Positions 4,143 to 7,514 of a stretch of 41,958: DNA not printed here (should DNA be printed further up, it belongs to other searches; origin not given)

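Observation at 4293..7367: Single polypeptide combining a polytopic membrane domain, a patatin-like phospholipase and a GH19 lysozyme-like domain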

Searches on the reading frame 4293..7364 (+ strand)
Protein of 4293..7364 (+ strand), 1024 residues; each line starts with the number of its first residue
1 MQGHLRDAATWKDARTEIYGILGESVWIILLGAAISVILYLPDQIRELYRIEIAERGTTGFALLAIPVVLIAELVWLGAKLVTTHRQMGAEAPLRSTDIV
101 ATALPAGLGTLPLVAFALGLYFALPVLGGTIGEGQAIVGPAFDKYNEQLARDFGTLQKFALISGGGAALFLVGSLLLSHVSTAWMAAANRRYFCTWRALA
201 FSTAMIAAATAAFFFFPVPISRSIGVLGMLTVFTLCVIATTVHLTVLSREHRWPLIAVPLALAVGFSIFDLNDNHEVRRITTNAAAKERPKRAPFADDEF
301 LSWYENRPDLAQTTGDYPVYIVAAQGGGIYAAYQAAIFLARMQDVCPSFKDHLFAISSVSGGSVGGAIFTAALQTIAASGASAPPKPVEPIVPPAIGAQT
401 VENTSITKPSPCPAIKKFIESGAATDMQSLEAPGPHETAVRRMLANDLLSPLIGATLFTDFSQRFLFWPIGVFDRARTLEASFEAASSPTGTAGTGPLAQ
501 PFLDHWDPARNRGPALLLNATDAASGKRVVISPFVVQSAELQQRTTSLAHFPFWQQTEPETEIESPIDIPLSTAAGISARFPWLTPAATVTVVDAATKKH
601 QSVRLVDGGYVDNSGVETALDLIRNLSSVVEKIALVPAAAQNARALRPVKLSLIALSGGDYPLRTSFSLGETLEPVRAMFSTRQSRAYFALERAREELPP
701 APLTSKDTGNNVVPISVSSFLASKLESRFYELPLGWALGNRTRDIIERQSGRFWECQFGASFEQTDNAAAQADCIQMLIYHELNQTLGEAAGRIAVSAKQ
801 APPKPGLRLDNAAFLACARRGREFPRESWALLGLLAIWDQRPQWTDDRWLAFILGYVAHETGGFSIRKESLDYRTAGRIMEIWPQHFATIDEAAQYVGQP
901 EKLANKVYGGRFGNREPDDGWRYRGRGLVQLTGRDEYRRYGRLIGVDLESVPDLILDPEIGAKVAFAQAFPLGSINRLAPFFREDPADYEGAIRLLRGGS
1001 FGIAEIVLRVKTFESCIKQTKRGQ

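Call 3: search_protein_families(library=pfam, proteins=[window:4293-7364:+], max_evalue=1)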
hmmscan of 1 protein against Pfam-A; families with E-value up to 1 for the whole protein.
window:4293-7364:+ (1024 aa): 3 families
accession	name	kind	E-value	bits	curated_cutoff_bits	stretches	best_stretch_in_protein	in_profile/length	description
PF00182.24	Glyco_hydro_19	-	0.0012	19.2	25.5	1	917-965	101-150/232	Chitinase class I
PF01734.28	Patatin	-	0.0021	18.7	27.7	1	325-620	4-191/191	Patatin-like phospholipase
PF18503.7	RPN6_C_helix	-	0.038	14.2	25.8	1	617-631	6-20/27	26S proteasome subunit RPN6 C-terminal helix domain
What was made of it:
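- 5241..6692 (+): Patatin/cPLA2-type acyl-hydrolase domain, aa 317-800, with long insertions. Pfam Patatin matches 325-620 at E 0.002, below the cut-off (call 3).
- On Patatin-like phospholipase (PF01734): 18.7 bits against a cut-off of 27.7 for this protein (call 3).
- On GH19, endolysin subfamily: Pfam Glyco_hydro_19 gives only 19.2 bits against a cut-off of 25.5 (call 3).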

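Call 4: search_protein_families(library=ncbifam, proteins=[window:4293-7364:+], max_evalue=1)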
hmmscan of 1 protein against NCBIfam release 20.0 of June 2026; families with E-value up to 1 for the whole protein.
window:4293-7364:+ (1024 aa): 0 families
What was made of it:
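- Tried and rejected: No hit (call 4).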

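Call 5: search_solved_structures(query=window:4293-7364:+, max_evalue=1, show_alignments=3)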
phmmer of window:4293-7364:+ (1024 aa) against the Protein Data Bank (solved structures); distinct sequences matched with E-value up to 1: 30.
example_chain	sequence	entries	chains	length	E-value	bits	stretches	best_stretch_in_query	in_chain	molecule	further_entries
9ms6_A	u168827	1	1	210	1e-19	73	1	851-1005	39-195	PWe1 endolysin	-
4ok7_A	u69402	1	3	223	6.4e-16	60.4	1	851-965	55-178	Endolysin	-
7r6s_A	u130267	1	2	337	3.1e-15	58.1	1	850-967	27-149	Putative bacteriophage protein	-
8p8e_AAA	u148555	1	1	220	2e-14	55.4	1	848-970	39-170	Glycoside hydrolase family protein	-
9eoi_A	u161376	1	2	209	6.9e-14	53.7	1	834-1005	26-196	Putative lytic enzyme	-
8xcl_A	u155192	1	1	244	6.5e-05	24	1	894-942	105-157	EF-hand domain-containing protein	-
2baa_A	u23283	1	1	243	0.0026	18.7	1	919-965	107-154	ENDOCHITINASE (26 KD)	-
4dwx_A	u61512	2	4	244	0.0034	18.3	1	919-965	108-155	Basic endochitinase C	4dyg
4j0l_A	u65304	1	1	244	0.0034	18.3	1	919-965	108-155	Basic endochitinase C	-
7v91_A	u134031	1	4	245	0.0059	17.5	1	920-965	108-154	GH19 Chitinase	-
1cns_A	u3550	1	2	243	0.0088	16.9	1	919-963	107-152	CHITINASE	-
1dxj_A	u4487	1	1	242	0.01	16.7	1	920-963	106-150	CLASS II CHITINASE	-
3w3e_A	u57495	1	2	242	0.011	16.6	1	919-961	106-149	Cotyledoneous yieldin-like protein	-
7v92_A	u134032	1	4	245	0.013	16.3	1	920-965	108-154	GH19 Chitinase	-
9ms7_A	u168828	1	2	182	0.017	15.9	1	912-1015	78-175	PWe2 endolysin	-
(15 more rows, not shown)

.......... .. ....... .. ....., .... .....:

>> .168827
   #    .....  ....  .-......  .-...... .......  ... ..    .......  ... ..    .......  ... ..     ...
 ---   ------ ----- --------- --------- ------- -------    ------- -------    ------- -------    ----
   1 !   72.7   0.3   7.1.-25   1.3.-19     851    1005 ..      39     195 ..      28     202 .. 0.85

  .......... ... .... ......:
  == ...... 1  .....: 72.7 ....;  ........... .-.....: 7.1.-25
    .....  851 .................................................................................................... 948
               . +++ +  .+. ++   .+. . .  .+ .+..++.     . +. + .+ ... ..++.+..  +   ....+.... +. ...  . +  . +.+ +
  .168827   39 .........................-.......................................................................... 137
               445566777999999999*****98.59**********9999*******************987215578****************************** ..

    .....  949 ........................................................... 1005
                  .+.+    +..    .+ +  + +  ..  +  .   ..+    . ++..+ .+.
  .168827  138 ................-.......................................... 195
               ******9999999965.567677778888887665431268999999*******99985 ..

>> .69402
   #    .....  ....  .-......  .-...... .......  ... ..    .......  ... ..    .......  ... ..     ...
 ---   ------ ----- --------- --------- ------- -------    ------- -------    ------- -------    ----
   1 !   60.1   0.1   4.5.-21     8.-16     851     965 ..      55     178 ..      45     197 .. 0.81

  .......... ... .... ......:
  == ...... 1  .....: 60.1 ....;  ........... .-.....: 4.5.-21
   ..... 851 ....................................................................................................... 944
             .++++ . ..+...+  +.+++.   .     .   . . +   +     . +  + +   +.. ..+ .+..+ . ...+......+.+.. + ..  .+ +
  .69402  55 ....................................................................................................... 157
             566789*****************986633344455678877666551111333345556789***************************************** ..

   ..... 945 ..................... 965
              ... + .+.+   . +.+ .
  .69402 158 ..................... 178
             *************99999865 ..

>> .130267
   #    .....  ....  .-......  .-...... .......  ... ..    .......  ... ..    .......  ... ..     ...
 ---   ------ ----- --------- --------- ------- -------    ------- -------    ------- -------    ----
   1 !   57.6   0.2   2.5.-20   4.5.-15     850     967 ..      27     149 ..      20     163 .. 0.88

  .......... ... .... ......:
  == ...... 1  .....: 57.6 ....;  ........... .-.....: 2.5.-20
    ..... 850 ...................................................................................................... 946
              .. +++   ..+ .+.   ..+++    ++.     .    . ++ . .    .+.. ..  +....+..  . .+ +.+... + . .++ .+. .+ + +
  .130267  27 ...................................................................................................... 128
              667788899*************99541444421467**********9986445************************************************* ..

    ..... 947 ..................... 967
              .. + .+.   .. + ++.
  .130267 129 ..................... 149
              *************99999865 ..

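Call 6: find_homologous_proteins(query=window:4293-7364:+)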
Query window:4293-7364:+ (1024 aa): 408 proteins with E <= 0.001 among 8000 candidates; the best 120 are listed.
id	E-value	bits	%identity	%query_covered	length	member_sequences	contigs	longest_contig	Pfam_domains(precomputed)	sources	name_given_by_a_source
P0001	0.0e+0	2312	100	100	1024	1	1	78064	-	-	-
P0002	0.0e+0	1221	56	99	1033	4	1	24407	-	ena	-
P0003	0.0e+0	1221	56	98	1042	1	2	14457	-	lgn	-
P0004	0.0e+0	1080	61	77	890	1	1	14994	-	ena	-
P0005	0.0e+0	1074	52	99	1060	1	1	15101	PF01734.28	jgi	jgi:predicted chitinase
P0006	2.1e-297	1007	50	96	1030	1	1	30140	-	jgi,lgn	jgi:hypothetical protein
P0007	9.0e-282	955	48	98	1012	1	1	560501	PF01734.28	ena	-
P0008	4.9e-257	874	43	99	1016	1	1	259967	PF01734.28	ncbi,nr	ncbi:MAG: hypothetical protein NW216_05150 [Hyphomicrobium sp.]|nr:hypothetical protein [Hyphomicrob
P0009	3.8e-242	824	43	98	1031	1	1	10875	-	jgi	jgi:predicted chitinase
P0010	3.2e-240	818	42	99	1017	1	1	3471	PF01734.28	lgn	-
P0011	3.6e-238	811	43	99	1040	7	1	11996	PF01734.28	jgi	jgi:predicted chitinase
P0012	1.4e-237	809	43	100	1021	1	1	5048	PF01734.28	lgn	-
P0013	2.9e-236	805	42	98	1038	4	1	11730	PF01734.28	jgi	jgi:predicted chitinase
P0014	1.7e-235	802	41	98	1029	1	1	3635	-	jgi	jgi:predicted chitinase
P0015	2.6e-234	798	42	97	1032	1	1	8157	-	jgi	jgi:predicted chitinase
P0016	3.5e-234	798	43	98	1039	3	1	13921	PF01734.28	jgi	jgi:predicted chitinase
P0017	1.0e-232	793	42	98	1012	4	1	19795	PF00182.25,PF01734.28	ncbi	-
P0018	1.0e-230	786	43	96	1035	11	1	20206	PF01734.28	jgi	jgi:predicted chitinase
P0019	2.5e-230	785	42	99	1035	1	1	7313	PF01734.28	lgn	-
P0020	8.7e-230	783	42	99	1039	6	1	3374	PF01734.28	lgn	-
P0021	1.1e-229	783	41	99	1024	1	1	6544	-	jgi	-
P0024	3.3e-221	755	40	99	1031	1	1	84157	PF01734.28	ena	-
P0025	5.7e-221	754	40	99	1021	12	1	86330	PF01734.28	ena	-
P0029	2.6e-214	732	40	99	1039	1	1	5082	PF01734.28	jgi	jgi:predicted chitinase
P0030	3.6e-213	728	40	99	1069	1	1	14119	PF01734.28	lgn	-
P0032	1.9e-204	699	41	96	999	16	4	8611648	PF01734.28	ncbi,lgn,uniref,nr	ncbi:patatin-like phospholipase family protein [Bradyrhizobium ottawaense]|uniref:PNPLA domain-conta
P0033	6.1e-203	694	40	98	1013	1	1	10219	PF01734.28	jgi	jgi:predicted chitinase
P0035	2.6e-201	689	40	98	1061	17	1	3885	PF01734.28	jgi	-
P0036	3.6e-201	689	39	98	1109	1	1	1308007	PF01734.28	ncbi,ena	-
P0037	7.0e-201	688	41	98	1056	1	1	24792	PF01734.28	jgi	jgi:predicted chitinase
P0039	2.1e-199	683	42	91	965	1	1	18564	PF01734.28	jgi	jgi:predicted chitinase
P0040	8.9e-199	681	40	98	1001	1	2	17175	PF01734.28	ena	-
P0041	1.9e-198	680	40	98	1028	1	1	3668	PF01734.28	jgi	jgi:predicted chitinase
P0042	5.2e-196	672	39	98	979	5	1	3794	PF01734.28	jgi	-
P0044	2.6e-195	669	39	98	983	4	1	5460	PF01734.28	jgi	-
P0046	1.2e-192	660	39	98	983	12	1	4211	PF01734.28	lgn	-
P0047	2.3e-192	659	38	98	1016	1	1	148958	PF01734.28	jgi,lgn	jgi:predicted chitinase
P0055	1.7e-188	647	38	98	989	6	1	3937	PF01734.28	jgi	jgi:predicted chitinase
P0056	4.3e-188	645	38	95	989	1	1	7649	PF01734.28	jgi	jgi:predicted chitinase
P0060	1.2e-187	644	39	98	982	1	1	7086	PF01734.28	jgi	jgi:predicted chitinase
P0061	6.4e-185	635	38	94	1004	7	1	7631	PF01734.28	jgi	-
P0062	9.8e-185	634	38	98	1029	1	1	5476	PF01734.28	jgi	jgi:predicted chitinase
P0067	8.5e-181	621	36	98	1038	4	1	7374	PF01734.28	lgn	-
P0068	4.3e-179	616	37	98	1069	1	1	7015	PF01734.28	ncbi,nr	ncbi:MAG: hypothetical protein HY659_10285 [Rhizobiales bacterium]|nr:hypothetical protein [Hyphomic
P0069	4.3e-178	612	38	99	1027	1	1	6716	PF01734.28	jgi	jgi:predicted chitinase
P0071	4.3e-177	609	38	89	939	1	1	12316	PF01734.28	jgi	jgi:hypothetical protein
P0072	3.7e-176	606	38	95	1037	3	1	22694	PF01734.28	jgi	jgi:predicted chitinase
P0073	5.1e-174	599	45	66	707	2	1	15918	PF01734.28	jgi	jgi:predicted chitinase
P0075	7.1e-163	562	38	99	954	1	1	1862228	PF01734.28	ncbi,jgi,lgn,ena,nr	ncbi:MAG TPA: patatin-like phospholipase family protein [Allosphingosinicella sp.]|jgi:hypothetical 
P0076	1.1e-161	558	35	98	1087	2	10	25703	PF01734.28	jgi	jgi:predicted chitinase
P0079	3.9e-156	540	35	98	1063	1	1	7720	PF01734.28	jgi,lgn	jgi:predicted chitinase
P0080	7.7e-156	539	37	99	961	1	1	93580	PF01734.28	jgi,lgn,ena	jgi:hypothetical protein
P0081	9.0e-156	538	35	97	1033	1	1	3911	PF01734.28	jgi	jgi:predicted chitinase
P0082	1.2e-155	538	38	99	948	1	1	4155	PF01734.28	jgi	jgi:hypothetical protein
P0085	1.4e-153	531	36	99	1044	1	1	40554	PF01734.28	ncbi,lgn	-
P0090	6.8e-150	519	34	98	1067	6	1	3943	PF01734.28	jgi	jgi:predicted chitinase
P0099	1.2e-145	505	35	98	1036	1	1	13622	PF01734.28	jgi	jgi:predicted chitinase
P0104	1.4e-144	501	34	93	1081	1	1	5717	PF01734.28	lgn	-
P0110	1.7e-142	494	35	93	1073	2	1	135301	-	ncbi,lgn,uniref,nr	ncbi:hypothetical protein SAMN05216573_12290 [Bradyrhizobium sp. Rc3b]|uniref:hypothetical protein n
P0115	6.0e-141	489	36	93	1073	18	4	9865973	-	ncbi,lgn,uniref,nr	ncbi:hypothetical protein [Bradyrhizobium arachidis]|uniref:hypothetical protein n=1 Tax=Bradyrhizob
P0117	8.5e-141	489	36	93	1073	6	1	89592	-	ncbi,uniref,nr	ncbi:hypothetical protein [Bradyrhizobium sp. CCBAU 21362]|uniref:hypothetical protein n=1 Tax=Brady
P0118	2.1e-140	487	34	91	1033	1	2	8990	PF01734.28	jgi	jgi:hypothetical protein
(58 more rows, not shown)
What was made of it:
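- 4293..7367 (+): Complete gene: 1024-aa protein with a 7TM domain, a patatin/cPLA2-like domain and a GH19-like module. Full-length homologues exist (call 6).
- Checked: 408 homologues at E<=1e-3 were scored among 8000 candidates, most of them full length (call 6).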

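Call 14: find_encoding_contigs(protein=P0032, flank=8000, max_places=2)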
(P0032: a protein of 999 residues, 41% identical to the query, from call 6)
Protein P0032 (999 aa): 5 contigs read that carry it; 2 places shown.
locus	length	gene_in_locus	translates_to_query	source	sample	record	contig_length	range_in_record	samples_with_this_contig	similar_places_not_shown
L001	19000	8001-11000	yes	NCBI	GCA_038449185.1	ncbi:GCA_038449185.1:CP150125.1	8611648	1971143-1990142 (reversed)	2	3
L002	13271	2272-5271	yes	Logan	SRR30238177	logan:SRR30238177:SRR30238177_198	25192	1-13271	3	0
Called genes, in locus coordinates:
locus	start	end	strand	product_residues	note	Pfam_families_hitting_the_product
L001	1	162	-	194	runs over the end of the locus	PF05962:HutD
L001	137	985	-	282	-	PF00561:Abhydrolase_1, PF12697:Abhydrolase_6, PF12146:Hydrolase_4 (weak)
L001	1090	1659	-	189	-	PF09860:DUF2087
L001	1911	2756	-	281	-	PF00106:adh_short, PF08659:KR, PF13561:adh_short_C2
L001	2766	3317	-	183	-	PF02627:CMD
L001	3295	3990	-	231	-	PF00440:TetR_N, PF14246:TetR_C_7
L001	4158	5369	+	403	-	PF13433:Peripla_BP_5 (weak), PF13458:Peripla_BP_6, PF01094:ANF_receptor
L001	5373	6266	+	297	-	PF00753:Lactamase_B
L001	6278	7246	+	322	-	PF03401:TctC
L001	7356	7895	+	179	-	PF13669:Glyoxalase_4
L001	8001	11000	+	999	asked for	PF01734:Patatin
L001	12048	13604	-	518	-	PF03734:YkuD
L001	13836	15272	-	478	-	PF01943:Polysacc_synt, PF13440:Polysacc_synt_3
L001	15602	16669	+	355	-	PF00331:Glyco_hydro_10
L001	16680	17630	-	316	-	PF20102:DUF6492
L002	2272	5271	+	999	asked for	PF01734:Patatin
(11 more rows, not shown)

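Call 15: find_encoding_contigs(protein=P0007, flank=8000, max_places=2)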
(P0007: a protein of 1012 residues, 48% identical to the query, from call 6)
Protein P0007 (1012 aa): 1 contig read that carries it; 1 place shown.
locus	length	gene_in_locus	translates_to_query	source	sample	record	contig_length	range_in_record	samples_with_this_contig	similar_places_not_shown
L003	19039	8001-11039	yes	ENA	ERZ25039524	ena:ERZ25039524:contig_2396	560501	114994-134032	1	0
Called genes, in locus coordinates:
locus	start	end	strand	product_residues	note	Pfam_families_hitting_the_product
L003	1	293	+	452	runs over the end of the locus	PF00675:Peptidase_M16, PF05193:Peptidase_M16_C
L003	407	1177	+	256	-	PF01618:MotA_ExbB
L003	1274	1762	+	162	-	PF02472:ExbD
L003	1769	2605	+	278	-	-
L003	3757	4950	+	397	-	PF04052:TolB_N, PF14583:Pectate_lyase22 (faint), PF26550:Tricorn_2nd, PF00930:DPPIV_N (faint), PF26549:Tricorn_N, PF07676:PD40, PF26549:Tricorn_N, PF07676:PD40 (weak)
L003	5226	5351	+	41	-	-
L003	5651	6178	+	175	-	PF00691:OmpA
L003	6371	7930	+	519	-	PF22882:GT-D-like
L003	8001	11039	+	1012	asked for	PF01734:Patatin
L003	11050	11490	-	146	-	PF07475:Hpr_kinase_C, PF27840:ScmC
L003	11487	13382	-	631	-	PF13755:Sensor_TM1, PF13756:Stimulus_sens_1, PF00672:HAMP (weak), PF00512:HisKA, PF02518:HATPase_c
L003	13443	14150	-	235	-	PF00072:Response_reg, PF00486:Trans_reg_C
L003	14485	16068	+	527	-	PF01293:PEPCK_ATP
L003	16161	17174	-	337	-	PF01551:Peptidase_M23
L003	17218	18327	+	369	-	PF00180:Iso_dh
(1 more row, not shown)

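Call 16: find_encoding_contigs(protein=P0075, flank=8000, max_places=2)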
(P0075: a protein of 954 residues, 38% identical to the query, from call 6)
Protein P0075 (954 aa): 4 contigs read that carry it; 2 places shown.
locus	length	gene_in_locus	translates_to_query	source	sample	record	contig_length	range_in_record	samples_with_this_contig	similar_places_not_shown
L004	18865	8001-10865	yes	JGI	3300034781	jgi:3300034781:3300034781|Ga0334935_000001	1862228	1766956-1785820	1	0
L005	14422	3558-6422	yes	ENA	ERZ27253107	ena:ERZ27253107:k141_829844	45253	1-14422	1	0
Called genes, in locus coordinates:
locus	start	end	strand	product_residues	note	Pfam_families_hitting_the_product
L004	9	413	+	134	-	PF05257:CHAP (faint)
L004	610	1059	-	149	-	-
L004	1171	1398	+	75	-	PF01381:HTH_3 (weak)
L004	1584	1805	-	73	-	PF21716:dnstrm_HI1420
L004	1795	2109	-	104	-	-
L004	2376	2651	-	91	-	PF10387:DUF2442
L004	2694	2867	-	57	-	PF13711:DUF4160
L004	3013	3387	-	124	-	-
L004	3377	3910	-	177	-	-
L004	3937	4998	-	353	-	PF00268:Ribonuc_red_sm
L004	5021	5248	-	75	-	-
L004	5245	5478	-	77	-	-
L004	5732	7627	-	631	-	PF00317:Ribonuc_red_lgN, PF02867:Ribonuc_red_lgC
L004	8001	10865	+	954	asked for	PF01734:Patatin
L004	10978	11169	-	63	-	-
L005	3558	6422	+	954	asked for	PF01734:Patatin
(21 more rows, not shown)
